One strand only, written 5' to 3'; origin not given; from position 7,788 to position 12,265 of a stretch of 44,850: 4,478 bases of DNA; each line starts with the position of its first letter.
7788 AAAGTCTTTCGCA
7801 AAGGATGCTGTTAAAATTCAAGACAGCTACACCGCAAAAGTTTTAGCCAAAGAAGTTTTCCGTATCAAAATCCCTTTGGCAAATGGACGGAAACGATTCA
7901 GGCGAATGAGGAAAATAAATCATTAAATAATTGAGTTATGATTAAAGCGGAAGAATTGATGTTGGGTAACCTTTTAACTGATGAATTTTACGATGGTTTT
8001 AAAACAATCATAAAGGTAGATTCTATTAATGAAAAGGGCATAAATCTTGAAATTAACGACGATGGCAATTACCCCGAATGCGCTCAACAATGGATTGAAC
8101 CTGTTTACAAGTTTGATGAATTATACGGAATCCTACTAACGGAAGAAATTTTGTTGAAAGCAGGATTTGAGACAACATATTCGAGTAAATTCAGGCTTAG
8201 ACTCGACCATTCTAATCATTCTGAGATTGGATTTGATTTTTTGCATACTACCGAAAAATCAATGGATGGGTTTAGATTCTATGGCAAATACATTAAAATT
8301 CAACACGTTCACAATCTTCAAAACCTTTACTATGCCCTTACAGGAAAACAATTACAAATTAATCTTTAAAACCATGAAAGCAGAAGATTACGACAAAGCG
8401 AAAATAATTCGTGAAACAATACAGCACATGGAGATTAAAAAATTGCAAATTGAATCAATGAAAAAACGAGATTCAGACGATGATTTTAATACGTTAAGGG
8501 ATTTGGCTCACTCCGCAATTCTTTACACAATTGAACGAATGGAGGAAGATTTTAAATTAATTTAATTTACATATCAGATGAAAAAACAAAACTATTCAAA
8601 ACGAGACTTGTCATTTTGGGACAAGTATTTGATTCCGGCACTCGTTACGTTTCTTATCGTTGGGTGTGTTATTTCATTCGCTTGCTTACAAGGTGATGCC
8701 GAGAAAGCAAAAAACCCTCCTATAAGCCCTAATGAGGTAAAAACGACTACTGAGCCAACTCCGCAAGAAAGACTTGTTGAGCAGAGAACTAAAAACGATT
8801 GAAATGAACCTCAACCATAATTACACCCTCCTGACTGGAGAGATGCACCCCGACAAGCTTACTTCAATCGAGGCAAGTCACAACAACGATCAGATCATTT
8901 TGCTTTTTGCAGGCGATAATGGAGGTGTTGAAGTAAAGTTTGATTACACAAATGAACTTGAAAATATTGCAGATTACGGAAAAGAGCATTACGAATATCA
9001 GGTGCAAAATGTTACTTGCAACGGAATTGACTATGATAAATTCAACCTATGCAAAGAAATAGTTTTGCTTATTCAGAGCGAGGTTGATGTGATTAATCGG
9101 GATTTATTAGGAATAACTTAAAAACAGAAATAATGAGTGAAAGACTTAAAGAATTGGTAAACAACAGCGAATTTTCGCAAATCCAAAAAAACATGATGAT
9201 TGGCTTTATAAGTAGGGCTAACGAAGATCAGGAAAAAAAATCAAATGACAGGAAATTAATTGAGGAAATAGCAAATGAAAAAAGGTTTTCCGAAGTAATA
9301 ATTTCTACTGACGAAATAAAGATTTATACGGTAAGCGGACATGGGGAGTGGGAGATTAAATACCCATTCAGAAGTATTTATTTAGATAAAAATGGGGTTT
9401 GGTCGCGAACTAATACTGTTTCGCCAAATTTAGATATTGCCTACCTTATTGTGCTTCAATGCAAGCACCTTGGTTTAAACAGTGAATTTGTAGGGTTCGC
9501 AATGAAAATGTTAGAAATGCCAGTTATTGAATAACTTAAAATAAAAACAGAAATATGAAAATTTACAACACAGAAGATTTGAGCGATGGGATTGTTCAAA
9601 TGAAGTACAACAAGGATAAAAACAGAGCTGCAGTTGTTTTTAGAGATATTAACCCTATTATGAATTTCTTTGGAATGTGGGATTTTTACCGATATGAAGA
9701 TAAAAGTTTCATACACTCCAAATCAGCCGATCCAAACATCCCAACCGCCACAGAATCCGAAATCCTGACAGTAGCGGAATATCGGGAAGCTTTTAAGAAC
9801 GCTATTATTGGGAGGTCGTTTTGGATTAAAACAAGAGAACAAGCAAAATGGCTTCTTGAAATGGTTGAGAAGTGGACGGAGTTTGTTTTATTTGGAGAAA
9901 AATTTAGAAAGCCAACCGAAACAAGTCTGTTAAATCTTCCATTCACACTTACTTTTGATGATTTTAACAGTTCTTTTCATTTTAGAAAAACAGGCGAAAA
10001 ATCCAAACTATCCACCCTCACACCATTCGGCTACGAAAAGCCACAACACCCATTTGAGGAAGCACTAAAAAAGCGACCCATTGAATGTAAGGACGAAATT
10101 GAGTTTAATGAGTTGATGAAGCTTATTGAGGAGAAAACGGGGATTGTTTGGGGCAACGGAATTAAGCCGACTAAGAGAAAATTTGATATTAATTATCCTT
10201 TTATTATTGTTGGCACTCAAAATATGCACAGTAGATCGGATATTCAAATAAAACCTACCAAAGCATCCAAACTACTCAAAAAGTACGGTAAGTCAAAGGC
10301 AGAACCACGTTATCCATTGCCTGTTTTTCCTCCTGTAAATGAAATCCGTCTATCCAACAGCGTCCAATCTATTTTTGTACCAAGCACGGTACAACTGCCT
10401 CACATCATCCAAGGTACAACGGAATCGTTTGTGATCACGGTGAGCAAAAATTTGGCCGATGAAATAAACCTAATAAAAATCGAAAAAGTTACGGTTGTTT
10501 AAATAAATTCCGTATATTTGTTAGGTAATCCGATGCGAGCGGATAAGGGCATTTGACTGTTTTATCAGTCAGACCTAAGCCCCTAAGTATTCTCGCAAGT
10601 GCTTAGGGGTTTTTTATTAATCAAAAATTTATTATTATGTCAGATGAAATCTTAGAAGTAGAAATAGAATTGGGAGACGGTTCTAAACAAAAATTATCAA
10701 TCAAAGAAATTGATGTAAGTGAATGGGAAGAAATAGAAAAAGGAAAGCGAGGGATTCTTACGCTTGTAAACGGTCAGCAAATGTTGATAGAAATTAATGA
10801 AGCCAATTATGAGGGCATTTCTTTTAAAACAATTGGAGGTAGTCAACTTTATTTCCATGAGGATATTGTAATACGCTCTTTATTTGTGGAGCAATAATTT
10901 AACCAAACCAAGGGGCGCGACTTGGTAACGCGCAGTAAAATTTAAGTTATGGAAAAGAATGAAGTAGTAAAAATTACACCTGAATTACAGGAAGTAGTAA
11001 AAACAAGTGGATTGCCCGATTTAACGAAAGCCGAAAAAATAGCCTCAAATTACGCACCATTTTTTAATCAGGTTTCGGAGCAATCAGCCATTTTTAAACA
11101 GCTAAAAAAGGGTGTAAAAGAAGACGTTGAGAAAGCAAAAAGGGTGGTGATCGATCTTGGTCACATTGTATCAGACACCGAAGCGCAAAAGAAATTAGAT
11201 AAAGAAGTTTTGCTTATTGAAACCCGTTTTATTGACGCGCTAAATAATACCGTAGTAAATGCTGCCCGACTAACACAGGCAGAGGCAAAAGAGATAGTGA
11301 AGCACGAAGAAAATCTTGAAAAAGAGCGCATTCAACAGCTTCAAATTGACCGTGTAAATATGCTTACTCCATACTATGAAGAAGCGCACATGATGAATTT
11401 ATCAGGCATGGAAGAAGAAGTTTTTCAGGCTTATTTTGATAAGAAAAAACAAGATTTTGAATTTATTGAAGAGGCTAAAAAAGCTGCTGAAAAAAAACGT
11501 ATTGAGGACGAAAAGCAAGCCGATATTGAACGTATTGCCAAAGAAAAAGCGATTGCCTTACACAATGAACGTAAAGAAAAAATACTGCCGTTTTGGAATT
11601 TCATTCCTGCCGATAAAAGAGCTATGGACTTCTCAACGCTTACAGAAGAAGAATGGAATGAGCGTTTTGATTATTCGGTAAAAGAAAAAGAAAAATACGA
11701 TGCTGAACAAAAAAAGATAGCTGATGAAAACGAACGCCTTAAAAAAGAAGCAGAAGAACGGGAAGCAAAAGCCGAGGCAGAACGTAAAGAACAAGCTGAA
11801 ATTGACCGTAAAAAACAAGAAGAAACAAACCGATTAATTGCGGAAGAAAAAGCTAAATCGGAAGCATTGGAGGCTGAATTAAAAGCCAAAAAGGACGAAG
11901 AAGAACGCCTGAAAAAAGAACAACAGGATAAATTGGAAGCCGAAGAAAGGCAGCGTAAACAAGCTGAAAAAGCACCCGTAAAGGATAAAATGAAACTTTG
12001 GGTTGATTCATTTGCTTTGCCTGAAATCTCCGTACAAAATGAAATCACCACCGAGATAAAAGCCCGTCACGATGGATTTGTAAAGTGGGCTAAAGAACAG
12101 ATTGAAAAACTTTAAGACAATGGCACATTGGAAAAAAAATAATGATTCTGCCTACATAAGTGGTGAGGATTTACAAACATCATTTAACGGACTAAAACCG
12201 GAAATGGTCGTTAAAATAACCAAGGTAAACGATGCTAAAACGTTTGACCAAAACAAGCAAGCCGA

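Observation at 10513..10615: Self-contained sRNA unit (promoter, three helices, kissing-loop potential, terminator) between early and middle genes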

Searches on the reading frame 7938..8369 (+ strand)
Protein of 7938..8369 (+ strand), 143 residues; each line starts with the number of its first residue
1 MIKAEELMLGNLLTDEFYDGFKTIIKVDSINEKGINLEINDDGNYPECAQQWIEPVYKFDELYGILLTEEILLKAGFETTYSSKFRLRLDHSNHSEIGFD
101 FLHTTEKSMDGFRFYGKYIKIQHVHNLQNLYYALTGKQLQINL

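Call 79: search_protein_families(library=phrogs, proteins=[window:7938-8369:+], max_evalue=0.01)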
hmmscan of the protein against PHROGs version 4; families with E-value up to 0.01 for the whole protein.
window:7938-8369:+ (143 aa): 1 family
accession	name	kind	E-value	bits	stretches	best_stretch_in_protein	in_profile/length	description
phrog_10066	-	unknown function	6.5e-19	69.5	1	2-142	1-135/136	-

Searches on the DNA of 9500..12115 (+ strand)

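Call 4: search_rna_families(source=window, start=10400, end=10750, threshold=evalue, max_evalue=10, show_alignments=3)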
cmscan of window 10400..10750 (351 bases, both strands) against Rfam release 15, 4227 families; matches with E-value up to 10: 4.
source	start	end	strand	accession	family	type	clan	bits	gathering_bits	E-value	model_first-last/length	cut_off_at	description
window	10563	10616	+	RF02399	NsiR1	Gene; sRNA;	-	18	39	0.34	1-60/60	no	Nitrogen stress-induced RNA 1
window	10499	10647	-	RF04182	GibS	Gene; sRNA;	-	17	115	5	1-142/142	no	GibS sRNA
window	10580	10610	+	RF04150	MIR2655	Gene; miRNA;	-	13.5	122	9.3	1-267/267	no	MIR2655 microRNA precursor family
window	10400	10481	-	RF00321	snoZ247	Gene; snRNA; snoRNA; CD-box;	-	12.4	38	9.7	1-84/139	3'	Small nucleolar RNA Z247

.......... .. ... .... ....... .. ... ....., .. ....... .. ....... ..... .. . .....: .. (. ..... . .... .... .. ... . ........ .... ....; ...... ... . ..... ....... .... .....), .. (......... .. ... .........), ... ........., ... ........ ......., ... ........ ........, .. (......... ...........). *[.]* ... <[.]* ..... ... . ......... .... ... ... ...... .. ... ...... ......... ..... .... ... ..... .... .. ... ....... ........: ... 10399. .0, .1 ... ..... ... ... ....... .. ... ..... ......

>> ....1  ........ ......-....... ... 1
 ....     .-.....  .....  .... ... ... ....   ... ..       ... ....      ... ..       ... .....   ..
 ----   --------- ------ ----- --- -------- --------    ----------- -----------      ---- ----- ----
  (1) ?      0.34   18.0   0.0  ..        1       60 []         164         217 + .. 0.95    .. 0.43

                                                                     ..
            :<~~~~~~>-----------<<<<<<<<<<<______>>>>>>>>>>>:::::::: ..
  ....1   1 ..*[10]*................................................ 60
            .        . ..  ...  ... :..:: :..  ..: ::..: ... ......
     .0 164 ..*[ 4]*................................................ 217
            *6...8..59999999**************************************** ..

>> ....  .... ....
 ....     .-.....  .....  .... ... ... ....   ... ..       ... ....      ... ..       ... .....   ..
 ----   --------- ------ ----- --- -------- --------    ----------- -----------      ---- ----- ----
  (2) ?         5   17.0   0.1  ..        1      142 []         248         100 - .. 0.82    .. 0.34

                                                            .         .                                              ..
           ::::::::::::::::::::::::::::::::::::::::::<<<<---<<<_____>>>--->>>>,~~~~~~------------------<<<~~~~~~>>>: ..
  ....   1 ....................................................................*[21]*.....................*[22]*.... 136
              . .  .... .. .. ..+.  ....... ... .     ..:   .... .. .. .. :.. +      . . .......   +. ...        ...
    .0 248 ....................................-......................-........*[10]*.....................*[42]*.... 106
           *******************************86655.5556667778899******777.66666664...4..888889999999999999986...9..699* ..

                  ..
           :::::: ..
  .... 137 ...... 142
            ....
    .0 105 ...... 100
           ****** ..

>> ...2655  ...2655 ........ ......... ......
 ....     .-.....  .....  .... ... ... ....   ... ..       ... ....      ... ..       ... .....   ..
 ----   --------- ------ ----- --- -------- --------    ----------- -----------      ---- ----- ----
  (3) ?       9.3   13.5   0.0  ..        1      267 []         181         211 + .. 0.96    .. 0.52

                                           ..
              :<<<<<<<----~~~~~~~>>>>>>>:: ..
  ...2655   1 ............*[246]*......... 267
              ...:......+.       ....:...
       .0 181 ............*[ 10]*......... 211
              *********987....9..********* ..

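Call 7: search_dna_similar(query=window:9500-11500:+, collection=phages, mode=distant)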
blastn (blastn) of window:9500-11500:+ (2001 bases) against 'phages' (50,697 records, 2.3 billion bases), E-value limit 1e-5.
No match.

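Call 90: search_rna_families(sources=[L070, L074, L081, L082, L098, L104, L108, L114], threshold=gathering)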
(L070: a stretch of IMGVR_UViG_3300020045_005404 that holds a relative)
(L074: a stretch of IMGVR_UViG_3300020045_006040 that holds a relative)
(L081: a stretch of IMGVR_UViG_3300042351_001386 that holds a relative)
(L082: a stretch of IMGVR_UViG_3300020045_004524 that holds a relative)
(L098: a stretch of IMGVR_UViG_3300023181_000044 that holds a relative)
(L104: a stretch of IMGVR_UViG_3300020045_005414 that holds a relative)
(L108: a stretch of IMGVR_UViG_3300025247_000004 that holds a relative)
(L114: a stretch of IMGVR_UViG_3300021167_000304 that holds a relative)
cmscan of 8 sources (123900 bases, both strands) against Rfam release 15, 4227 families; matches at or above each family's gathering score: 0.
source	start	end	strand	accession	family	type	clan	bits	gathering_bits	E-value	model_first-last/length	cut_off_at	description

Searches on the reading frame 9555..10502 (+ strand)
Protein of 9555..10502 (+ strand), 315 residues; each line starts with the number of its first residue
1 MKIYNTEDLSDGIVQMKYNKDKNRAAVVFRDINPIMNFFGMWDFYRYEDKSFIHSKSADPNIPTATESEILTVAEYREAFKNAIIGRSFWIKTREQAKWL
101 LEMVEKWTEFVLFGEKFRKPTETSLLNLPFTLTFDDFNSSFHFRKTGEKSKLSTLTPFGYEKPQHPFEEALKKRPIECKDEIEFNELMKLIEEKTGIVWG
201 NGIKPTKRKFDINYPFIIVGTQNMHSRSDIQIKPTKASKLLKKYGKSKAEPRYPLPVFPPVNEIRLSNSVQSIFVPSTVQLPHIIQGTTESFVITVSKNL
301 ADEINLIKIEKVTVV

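Call 12: search_protein_families(library=phrogs, proteins=[window:9555-10502:+])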
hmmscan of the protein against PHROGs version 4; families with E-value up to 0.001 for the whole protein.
window:9555-10502:+ (315 aa): 0 families

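Call 13: search_protein_families(library=pfam, proteins=[window:9555-10502:+])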
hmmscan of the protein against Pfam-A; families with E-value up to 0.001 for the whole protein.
window:9555-10502:+ (315 aa): 0 families

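Call 14: find_related_loci(query=window:9555-10502:+, collection=viral_contigs, flank=3000)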
Query window:9555-10502:+ (315 aa) in viral_contigs; peptide patterns used: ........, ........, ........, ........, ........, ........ (x = any residue, [..] = any of these).
3 stretches matched a pattern, but none encodes a relative of the query by tblastn (E <= 1e-3).

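Call 19: find_homologous_proteins(query=window:9555-10502:+)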
Query window:9555-10502:+ (315 aa): 1 proteins with E <= 0.001 among 751 candidates.
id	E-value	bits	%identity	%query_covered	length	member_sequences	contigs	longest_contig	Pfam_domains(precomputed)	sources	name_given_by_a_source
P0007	2.4e-208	708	100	100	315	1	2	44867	-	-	-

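Call 41: find_encoding_contigs(protein=P0007, flank=1500, max_places=6)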
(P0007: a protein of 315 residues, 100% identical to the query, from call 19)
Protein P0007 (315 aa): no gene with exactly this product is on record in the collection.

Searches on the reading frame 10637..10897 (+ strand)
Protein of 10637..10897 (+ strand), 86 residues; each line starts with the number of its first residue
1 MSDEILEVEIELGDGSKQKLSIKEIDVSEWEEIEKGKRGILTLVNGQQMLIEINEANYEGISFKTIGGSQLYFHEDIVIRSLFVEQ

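Call 12: search_protein_families(library=phrogs, proteins=[window:10637-10897:+])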
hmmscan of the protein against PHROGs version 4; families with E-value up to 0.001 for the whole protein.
window:10637-10897:+ (86 aa): 0 families

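Call 13: search_protein_families(library=pfam, proteins=[window:10637-10897:+])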
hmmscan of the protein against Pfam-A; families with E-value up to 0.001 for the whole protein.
window:10637-10897:+ (86 aa): 0 families

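Call 18: find_homologous_proteins(query=window:10637-10897:+)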
Query window:10637-10897:+ (86 aa): 6 proteins with E <= 0.001 among 7 candidates.
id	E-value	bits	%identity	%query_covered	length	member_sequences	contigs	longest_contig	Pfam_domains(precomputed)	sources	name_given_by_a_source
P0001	3.0e-46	172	100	100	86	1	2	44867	-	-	-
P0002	7.1e-34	133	78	99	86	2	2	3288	-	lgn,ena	-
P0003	1.6e-32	129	75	99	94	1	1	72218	-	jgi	-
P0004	1.6e-22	97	56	99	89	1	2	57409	-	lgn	-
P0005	5.5e-22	95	57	99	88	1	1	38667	-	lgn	-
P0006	2.4e-19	87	53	99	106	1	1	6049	-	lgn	-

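Call 20: find_encoding_contigs(protein=P0002, flank=4000, max_places=4)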
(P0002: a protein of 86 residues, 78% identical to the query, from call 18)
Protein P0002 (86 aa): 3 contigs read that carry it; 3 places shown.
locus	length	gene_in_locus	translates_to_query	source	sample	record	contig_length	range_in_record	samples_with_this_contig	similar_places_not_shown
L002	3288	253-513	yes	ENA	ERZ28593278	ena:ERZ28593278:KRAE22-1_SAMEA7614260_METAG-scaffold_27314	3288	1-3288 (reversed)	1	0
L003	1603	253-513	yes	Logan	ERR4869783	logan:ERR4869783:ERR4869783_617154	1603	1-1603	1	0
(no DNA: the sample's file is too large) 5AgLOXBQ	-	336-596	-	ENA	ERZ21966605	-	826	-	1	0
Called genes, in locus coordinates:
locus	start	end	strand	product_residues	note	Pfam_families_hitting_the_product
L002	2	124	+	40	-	?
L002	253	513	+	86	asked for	-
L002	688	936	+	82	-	-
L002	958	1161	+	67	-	-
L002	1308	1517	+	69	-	-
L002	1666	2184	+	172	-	-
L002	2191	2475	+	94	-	-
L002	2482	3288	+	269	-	?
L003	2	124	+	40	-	?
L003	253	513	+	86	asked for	-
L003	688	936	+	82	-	-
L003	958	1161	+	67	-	-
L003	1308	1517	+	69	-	-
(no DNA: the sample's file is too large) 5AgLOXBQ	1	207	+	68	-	?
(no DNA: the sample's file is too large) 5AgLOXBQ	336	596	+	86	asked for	-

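Call 21: find_encoding_contigs(protein=P0003, flank=4000, max_places=4)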
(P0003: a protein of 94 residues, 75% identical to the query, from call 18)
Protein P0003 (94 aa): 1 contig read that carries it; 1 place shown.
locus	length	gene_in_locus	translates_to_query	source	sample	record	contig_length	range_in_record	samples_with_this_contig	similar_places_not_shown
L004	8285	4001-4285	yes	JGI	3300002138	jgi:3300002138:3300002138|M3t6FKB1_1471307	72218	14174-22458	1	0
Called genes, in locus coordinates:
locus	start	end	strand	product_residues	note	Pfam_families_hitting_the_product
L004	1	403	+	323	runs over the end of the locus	-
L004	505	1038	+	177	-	-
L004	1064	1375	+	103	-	-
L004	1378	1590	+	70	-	-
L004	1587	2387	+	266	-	PF10127:RlaP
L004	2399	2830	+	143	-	-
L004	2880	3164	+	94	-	-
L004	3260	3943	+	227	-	-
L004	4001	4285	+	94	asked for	-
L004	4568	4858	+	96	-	-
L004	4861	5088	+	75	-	-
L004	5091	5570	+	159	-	-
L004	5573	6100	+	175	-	PF02915:Rubrerythrin (weak)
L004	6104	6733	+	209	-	-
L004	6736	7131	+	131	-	-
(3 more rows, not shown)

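Call 22: find_encoding_contigs(protein=P0004, flank=4000, max_places=4)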
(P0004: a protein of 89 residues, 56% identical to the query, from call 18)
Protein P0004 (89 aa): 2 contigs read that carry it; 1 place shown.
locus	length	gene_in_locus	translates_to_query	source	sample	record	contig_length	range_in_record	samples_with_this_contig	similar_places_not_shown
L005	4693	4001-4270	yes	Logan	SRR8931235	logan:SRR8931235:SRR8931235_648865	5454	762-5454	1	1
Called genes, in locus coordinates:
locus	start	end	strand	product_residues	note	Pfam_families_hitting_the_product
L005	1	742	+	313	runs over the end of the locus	-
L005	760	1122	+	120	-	-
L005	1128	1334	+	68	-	-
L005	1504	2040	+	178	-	-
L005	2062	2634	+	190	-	PF16473:Rv2179c-like (faint)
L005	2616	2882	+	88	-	-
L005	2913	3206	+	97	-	-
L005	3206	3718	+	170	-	-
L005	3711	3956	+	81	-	-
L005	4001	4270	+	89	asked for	-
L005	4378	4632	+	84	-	PF24729:Acb2_Tad1_hairpin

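Call 23: find_encoding_contigs(protein=P0005, flank=4000, max_places=4)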
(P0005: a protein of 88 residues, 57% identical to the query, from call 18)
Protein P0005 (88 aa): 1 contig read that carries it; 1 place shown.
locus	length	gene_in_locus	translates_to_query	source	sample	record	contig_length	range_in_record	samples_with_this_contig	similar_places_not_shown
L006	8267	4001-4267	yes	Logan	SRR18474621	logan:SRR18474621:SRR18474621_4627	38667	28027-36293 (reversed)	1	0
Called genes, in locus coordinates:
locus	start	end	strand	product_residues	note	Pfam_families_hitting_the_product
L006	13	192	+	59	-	-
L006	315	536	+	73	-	-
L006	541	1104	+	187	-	-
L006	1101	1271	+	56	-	-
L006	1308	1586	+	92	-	-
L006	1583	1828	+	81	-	-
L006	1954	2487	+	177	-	PF01844:HNH, PF14279:HNH_5, PF13395:HNH_4 (weak)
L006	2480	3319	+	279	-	-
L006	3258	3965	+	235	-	-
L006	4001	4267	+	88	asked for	-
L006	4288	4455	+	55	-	-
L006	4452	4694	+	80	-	-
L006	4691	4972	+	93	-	-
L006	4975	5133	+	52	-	-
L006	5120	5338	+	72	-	-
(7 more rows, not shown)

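Call 24: find_encoding_contigs(protein=P0006, flank=4000, max_places=4)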
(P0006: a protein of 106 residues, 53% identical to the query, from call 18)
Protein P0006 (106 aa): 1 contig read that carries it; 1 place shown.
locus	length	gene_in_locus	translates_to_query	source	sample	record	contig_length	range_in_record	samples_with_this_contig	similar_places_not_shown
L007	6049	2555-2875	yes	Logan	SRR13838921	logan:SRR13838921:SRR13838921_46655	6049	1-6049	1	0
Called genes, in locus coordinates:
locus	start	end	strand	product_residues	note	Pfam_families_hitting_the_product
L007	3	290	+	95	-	?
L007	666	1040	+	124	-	-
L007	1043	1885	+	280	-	-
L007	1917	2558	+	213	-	-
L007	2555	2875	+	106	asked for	-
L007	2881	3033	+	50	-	-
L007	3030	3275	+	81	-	-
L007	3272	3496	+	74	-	-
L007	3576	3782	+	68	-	-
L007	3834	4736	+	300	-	-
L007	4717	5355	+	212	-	PF09588:YqaJ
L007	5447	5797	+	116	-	-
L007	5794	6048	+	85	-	?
